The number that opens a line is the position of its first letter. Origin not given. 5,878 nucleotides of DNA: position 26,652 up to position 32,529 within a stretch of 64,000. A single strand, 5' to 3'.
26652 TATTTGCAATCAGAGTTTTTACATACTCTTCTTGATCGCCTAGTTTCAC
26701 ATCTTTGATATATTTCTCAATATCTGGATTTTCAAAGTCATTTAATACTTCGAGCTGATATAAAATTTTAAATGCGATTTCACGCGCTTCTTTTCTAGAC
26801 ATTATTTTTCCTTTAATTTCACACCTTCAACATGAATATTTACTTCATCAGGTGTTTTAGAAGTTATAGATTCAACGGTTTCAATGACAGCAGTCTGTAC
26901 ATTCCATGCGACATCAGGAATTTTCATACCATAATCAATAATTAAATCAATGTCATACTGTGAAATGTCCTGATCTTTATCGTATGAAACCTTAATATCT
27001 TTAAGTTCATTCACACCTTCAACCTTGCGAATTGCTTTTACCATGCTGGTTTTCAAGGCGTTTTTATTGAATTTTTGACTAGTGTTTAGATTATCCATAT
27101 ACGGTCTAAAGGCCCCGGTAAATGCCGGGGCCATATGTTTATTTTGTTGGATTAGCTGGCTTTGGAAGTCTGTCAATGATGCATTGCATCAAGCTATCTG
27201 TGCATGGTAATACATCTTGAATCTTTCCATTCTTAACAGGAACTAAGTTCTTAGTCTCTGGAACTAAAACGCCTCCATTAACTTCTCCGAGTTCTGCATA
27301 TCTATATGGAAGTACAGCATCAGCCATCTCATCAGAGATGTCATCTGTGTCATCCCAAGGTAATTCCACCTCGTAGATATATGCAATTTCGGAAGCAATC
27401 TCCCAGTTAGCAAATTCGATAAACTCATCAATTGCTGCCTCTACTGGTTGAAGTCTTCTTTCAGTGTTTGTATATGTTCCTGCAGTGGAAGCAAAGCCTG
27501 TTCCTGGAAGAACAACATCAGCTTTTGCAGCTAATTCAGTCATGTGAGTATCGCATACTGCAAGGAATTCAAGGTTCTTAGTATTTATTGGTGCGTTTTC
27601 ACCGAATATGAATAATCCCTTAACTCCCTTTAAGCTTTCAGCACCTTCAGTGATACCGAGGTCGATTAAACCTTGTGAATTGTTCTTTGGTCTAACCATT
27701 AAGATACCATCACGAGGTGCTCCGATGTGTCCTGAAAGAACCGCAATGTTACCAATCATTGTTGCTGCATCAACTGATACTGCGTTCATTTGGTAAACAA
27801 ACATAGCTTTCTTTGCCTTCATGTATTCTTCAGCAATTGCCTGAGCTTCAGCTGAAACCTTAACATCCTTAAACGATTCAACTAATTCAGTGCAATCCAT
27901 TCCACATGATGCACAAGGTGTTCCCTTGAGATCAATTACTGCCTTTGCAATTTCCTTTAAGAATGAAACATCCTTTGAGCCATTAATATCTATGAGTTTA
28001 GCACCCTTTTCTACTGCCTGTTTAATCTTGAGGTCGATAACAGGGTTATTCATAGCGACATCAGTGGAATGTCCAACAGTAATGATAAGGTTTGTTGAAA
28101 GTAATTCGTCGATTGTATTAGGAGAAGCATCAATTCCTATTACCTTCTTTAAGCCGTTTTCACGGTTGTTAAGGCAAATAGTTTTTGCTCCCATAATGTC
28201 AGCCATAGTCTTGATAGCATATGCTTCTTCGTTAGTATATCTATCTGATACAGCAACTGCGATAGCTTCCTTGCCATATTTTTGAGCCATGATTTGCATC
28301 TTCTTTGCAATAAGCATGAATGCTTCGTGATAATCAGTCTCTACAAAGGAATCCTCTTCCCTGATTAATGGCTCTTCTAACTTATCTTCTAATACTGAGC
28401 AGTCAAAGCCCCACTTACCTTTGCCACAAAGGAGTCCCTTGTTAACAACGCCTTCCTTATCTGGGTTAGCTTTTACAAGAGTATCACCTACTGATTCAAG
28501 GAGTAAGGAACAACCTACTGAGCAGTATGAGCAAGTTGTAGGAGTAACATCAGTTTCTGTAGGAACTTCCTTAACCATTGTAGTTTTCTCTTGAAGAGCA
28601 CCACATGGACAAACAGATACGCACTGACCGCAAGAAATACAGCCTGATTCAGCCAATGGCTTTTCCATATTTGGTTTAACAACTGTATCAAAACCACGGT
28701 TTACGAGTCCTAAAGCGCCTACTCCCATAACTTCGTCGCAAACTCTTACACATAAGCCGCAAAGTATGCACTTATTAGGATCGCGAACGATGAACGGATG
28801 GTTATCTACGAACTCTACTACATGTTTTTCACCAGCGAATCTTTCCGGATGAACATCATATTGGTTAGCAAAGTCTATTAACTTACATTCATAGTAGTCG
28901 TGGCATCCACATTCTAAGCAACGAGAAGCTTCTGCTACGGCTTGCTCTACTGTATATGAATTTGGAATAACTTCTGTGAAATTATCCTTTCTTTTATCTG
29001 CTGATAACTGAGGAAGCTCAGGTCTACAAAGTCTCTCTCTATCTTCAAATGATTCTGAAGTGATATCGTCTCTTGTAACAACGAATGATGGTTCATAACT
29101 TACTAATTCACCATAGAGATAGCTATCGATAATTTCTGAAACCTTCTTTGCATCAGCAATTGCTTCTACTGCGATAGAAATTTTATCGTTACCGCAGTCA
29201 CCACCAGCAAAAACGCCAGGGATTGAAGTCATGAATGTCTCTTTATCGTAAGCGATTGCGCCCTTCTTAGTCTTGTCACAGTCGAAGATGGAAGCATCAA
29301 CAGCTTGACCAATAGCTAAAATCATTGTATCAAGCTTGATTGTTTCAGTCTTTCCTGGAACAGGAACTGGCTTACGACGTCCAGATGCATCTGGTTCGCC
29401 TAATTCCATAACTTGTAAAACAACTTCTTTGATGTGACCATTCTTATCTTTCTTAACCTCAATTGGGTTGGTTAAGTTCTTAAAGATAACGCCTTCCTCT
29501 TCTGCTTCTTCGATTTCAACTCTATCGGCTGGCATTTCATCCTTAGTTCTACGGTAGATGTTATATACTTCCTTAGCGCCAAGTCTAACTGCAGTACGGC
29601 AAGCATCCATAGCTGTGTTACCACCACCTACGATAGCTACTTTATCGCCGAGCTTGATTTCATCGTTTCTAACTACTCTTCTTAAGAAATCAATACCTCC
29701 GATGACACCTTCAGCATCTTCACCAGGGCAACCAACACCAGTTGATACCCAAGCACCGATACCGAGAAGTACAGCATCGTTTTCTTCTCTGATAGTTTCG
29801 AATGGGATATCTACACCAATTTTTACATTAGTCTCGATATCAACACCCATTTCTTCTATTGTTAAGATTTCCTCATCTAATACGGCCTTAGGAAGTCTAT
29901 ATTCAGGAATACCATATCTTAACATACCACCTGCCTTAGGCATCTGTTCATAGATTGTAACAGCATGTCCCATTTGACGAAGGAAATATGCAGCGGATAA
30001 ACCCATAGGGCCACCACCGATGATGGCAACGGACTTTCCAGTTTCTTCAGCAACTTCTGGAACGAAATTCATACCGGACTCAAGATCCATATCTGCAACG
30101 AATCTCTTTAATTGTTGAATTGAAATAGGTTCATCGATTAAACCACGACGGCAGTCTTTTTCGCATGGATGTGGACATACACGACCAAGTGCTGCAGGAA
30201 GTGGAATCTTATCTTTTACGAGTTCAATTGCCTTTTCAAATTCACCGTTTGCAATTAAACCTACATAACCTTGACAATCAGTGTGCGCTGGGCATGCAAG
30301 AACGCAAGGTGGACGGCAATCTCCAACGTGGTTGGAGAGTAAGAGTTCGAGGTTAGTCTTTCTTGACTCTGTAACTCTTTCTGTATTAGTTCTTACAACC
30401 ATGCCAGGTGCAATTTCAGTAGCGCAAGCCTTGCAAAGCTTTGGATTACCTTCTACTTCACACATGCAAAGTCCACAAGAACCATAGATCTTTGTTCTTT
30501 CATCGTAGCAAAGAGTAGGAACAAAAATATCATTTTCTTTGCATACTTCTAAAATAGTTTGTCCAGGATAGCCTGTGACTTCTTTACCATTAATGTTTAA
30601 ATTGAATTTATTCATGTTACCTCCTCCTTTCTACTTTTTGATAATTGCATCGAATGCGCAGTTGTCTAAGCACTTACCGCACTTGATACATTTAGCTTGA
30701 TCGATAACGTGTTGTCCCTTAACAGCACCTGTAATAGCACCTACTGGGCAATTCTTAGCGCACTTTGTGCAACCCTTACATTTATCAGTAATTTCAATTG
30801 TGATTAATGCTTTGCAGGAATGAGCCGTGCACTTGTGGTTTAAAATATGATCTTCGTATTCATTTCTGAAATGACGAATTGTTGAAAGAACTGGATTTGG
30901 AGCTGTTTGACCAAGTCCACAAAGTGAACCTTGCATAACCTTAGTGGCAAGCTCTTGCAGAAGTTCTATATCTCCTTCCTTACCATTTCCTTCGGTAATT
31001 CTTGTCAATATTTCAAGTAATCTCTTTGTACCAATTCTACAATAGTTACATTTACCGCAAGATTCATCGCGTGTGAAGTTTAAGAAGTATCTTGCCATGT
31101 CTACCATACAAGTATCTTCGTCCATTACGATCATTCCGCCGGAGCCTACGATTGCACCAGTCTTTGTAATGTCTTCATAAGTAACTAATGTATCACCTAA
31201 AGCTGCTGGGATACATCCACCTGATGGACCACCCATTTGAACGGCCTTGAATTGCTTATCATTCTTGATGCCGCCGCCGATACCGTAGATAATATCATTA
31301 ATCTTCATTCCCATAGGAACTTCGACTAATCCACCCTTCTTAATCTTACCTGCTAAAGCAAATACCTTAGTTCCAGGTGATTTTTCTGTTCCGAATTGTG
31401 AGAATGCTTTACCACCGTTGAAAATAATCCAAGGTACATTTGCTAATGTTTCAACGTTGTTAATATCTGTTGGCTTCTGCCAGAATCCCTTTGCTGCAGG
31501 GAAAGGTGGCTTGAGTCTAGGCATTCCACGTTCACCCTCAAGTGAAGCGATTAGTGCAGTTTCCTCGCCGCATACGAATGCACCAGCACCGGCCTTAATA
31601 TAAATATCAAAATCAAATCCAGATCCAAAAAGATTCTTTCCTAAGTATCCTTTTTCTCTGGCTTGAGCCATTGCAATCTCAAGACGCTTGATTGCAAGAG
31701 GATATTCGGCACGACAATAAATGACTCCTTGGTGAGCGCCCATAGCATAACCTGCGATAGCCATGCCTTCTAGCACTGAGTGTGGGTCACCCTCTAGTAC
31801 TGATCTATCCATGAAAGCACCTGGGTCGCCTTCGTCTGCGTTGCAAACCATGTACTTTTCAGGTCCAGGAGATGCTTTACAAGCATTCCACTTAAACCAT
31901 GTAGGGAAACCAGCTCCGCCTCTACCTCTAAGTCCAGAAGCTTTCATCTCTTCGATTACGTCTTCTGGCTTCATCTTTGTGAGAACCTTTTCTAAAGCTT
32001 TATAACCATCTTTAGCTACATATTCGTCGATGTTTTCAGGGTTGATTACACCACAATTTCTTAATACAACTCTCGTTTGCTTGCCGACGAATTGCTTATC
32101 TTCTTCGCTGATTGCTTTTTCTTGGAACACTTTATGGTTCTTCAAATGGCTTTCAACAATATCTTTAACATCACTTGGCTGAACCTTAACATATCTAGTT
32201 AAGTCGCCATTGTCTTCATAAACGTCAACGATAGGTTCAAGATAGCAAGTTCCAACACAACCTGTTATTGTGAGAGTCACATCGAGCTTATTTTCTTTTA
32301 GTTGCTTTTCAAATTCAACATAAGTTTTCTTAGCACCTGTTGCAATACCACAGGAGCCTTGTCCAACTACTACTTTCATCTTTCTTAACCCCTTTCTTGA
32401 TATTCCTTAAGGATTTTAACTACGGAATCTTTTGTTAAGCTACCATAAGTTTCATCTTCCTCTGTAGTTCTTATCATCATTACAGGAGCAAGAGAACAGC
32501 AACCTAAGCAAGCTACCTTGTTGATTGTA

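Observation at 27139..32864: NuoE-like / NuoF-like / 1158-aa GltD-fusion operon: a Stn/Bfu-type putative electron-bifurcating transhydrogenase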

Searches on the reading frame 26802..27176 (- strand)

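Call 13: search_protein_families(library=pfam, proteins=[window:26802-27176:-], max_evalue=0.0001)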
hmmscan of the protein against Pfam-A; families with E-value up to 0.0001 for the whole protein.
window:26802-27176:- (124 aa): 1 family
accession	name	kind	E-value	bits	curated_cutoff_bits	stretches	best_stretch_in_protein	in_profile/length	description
PF03780.18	Asp23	-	1.4e-13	51.6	28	1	41-120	33-108/108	Asp23 family, cell envelope-related function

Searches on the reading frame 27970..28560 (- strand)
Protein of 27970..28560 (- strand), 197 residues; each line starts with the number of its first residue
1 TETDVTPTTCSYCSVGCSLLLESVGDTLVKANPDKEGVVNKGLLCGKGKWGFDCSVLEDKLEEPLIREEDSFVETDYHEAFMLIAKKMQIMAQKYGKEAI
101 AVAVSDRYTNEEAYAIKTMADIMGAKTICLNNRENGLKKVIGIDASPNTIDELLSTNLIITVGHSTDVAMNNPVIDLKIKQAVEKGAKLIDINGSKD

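Call 51: search_solved_structures(query=window:27970-28560:-, max_evalue=0.00001, show_alignments=5)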
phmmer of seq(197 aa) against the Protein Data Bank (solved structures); distinct sequences matched with E-value up to 0.00001: 26.
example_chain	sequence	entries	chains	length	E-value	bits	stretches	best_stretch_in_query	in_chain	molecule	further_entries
9bov_A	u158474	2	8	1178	1.1e-32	116.8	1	3-195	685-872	Molybdopterin oxidoreductase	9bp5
8oh5_C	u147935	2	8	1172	2.1e-30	109.4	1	4-180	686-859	Formate dehydrogenase-O, major subunit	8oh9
8rqz_C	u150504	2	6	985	2.3e-26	96.2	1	6-190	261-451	Probable oxidoreductase YjgC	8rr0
9gzq_A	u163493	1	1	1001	2.4e-26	96.1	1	6-190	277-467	Probable oxidoreductase YjgC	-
6tg9_A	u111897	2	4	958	4.7e-24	88.7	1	7-193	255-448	Formate dehydrogenase subunit alpha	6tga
9wxb_B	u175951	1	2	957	1.8e-22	83.6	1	7-193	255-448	Formate dehydrogenase alpha subunit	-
7qv7_S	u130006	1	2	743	3.3e-22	82.7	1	7-190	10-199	Hydrogen dependent carbon dioxide reductase subunit FdhF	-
7bkb_D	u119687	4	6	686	5.3e-21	78.7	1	7-192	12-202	Formate dehydrogenase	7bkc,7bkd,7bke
9t1s_L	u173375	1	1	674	3.6e-18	69.5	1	2-192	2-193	formate dehydrogenase (coenzyme F420)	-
1aa6_A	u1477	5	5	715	2e-15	60.5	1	8-191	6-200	FORMATE DEHYDROGENASE H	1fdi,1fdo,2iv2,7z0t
9vap_A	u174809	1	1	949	2.4e-12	50.5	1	3-192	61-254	Formate dehydrogenase molybdopterin-binding subunit FdhA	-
2fug_3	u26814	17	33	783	5.1e-10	42.9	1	2-181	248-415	NADH-quinone oxidoreductase chain 3 | NADH-QUINONE OXIDOREDUCTASE SUBUNIT 3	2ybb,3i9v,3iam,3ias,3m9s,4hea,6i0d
9pxt_A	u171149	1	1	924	5e-08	36.4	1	8-175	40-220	Periplasmic nitrate reductase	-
1ogy_A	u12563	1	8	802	1.4e-07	35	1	8-119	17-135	PERIPLASMIC NITRATE REDUCTASE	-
7vw6_A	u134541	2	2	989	1.7e-07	34.7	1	8-192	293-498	Formate dehydrogenase | Tungsten-containing formate dehydrogenase alpha subunit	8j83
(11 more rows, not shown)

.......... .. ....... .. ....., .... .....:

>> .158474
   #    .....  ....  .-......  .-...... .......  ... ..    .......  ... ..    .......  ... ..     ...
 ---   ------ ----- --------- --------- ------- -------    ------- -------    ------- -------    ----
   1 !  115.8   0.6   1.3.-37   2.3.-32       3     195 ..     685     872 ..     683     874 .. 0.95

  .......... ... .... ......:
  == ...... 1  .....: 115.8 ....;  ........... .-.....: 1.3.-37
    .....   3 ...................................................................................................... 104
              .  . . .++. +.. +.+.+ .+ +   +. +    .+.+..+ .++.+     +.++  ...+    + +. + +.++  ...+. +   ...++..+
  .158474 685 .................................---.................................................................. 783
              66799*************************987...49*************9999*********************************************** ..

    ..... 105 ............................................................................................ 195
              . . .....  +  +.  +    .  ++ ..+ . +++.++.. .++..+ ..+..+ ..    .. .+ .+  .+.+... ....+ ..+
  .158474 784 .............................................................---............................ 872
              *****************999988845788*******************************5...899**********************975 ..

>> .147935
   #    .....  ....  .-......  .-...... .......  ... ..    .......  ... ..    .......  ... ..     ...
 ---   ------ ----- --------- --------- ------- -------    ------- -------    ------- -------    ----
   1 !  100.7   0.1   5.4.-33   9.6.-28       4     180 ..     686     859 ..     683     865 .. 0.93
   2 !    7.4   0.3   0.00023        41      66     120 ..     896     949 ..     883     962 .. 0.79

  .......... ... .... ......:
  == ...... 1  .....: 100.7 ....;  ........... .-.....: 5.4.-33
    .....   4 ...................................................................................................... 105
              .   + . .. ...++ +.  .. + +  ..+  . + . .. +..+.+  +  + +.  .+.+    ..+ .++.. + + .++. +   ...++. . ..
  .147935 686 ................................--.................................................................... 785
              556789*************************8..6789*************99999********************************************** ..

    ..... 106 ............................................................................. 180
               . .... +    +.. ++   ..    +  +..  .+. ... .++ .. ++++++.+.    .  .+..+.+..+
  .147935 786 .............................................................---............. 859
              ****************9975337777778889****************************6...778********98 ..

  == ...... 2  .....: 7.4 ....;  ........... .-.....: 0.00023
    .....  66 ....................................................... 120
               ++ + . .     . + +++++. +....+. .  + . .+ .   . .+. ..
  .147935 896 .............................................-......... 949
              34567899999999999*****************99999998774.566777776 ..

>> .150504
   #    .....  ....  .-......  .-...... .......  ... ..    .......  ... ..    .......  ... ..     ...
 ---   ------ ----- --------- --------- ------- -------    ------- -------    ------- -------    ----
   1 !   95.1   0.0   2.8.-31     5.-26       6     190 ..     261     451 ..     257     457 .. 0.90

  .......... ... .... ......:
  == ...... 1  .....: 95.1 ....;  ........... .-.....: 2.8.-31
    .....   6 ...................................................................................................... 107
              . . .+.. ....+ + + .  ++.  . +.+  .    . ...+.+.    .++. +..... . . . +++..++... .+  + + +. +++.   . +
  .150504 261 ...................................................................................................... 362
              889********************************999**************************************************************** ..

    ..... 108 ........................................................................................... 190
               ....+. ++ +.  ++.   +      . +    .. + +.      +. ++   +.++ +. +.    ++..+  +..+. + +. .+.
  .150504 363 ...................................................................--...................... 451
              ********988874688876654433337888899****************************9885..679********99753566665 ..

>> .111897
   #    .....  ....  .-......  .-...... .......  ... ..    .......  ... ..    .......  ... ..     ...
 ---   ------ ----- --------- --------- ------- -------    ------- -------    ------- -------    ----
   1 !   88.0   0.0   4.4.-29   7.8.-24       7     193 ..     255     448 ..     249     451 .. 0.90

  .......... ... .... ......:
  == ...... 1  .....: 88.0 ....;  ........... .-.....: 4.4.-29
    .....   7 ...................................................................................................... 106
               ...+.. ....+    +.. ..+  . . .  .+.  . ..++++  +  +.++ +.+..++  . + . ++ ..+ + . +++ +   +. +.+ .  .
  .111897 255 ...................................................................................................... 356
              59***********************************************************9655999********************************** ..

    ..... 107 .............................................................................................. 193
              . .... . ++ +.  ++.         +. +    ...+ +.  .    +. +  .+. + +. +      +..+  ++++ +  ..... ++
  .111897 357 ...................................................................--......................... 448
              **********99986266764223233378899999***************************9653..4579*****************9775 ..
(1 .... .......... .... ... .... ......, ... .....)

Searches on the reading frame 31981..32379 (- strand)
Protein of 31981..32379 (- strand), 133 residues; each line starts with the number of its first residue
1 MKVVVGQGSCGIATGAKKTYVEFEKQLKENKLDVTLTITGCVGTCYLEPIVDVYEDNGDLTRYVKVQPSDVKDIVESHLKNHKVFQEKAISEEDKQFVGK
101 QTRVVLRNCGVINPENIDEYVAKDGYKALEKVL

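Call 37: search_solved_structures(query=window:31981-32379:-, max_evalue=0.001, show_alignments=5)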
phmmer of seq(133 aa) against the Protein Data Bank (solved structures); distinct sequences matched with E-value up to 0.001: 15.
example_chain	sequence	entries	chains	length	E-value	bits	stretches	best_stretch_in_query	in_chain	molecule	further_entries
8oh5_B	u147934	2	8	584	8.9e-30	106.6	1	1-133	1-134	NAD-reducing hydrogenase subunit HoxF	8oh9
9bov_B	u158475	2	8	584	1.5e-28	102.7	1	1-133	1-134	NADH dehydrogenase (Quinone)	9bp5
9n5u_B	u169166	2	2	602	2.1e-27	98.9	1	3-132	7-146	NfnB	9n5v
7q4v_B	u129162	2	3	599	1e-20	77.3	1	10-133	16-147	Iron hydrogenase HydB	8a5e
7t2r_B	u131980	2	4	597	7.5e-20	74.5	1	3-133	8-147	NiFe hydrogenase subunit B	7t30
8a6t_B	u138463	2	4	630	1.4e-13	54.3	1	22-133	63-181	Electron bifurcating hydrogenase subunit HydB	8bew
9mqx_B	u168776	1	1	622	7.3e-09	39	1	10-129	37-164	NADH:ubiquinone oxidoreductase, NADH-binding (51 kD) subunit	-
1f37_A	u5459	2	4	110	1e-08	38.5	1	7-91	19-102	FERREDOXIN [2FE-2S] | [2Fe-2S] ferredoxin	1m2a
1m2b_A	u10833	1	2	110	2.6e-07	34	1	7-91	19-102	[2Fe-2S] ferredoxin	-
1m2d_A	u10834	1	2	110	2.6e-07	34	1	7-91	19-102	[2Fe-2S] ferredoxin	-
5abr_A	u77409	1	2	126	7e-06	29.4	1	7-89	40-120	FERREDOXIN, 2FE-2S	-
9wxb_C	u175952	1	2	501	7.2e-06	29.3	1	2-133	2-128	Formate dehydrogenase beta subunit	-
6vw7_B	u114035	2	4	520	1.4e-05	28.3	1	5-133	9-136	NAD-dependent formate dehydrogenase beta subunit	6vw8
7p5h_B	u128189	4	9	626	2.5e-05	27.6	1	5-133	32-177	Fe-hydrogenase, subunit beta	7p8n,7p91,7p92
6tg9_B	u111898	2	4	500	0.0001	25.6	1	22-133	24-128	Formate dehydrogenase subunit beta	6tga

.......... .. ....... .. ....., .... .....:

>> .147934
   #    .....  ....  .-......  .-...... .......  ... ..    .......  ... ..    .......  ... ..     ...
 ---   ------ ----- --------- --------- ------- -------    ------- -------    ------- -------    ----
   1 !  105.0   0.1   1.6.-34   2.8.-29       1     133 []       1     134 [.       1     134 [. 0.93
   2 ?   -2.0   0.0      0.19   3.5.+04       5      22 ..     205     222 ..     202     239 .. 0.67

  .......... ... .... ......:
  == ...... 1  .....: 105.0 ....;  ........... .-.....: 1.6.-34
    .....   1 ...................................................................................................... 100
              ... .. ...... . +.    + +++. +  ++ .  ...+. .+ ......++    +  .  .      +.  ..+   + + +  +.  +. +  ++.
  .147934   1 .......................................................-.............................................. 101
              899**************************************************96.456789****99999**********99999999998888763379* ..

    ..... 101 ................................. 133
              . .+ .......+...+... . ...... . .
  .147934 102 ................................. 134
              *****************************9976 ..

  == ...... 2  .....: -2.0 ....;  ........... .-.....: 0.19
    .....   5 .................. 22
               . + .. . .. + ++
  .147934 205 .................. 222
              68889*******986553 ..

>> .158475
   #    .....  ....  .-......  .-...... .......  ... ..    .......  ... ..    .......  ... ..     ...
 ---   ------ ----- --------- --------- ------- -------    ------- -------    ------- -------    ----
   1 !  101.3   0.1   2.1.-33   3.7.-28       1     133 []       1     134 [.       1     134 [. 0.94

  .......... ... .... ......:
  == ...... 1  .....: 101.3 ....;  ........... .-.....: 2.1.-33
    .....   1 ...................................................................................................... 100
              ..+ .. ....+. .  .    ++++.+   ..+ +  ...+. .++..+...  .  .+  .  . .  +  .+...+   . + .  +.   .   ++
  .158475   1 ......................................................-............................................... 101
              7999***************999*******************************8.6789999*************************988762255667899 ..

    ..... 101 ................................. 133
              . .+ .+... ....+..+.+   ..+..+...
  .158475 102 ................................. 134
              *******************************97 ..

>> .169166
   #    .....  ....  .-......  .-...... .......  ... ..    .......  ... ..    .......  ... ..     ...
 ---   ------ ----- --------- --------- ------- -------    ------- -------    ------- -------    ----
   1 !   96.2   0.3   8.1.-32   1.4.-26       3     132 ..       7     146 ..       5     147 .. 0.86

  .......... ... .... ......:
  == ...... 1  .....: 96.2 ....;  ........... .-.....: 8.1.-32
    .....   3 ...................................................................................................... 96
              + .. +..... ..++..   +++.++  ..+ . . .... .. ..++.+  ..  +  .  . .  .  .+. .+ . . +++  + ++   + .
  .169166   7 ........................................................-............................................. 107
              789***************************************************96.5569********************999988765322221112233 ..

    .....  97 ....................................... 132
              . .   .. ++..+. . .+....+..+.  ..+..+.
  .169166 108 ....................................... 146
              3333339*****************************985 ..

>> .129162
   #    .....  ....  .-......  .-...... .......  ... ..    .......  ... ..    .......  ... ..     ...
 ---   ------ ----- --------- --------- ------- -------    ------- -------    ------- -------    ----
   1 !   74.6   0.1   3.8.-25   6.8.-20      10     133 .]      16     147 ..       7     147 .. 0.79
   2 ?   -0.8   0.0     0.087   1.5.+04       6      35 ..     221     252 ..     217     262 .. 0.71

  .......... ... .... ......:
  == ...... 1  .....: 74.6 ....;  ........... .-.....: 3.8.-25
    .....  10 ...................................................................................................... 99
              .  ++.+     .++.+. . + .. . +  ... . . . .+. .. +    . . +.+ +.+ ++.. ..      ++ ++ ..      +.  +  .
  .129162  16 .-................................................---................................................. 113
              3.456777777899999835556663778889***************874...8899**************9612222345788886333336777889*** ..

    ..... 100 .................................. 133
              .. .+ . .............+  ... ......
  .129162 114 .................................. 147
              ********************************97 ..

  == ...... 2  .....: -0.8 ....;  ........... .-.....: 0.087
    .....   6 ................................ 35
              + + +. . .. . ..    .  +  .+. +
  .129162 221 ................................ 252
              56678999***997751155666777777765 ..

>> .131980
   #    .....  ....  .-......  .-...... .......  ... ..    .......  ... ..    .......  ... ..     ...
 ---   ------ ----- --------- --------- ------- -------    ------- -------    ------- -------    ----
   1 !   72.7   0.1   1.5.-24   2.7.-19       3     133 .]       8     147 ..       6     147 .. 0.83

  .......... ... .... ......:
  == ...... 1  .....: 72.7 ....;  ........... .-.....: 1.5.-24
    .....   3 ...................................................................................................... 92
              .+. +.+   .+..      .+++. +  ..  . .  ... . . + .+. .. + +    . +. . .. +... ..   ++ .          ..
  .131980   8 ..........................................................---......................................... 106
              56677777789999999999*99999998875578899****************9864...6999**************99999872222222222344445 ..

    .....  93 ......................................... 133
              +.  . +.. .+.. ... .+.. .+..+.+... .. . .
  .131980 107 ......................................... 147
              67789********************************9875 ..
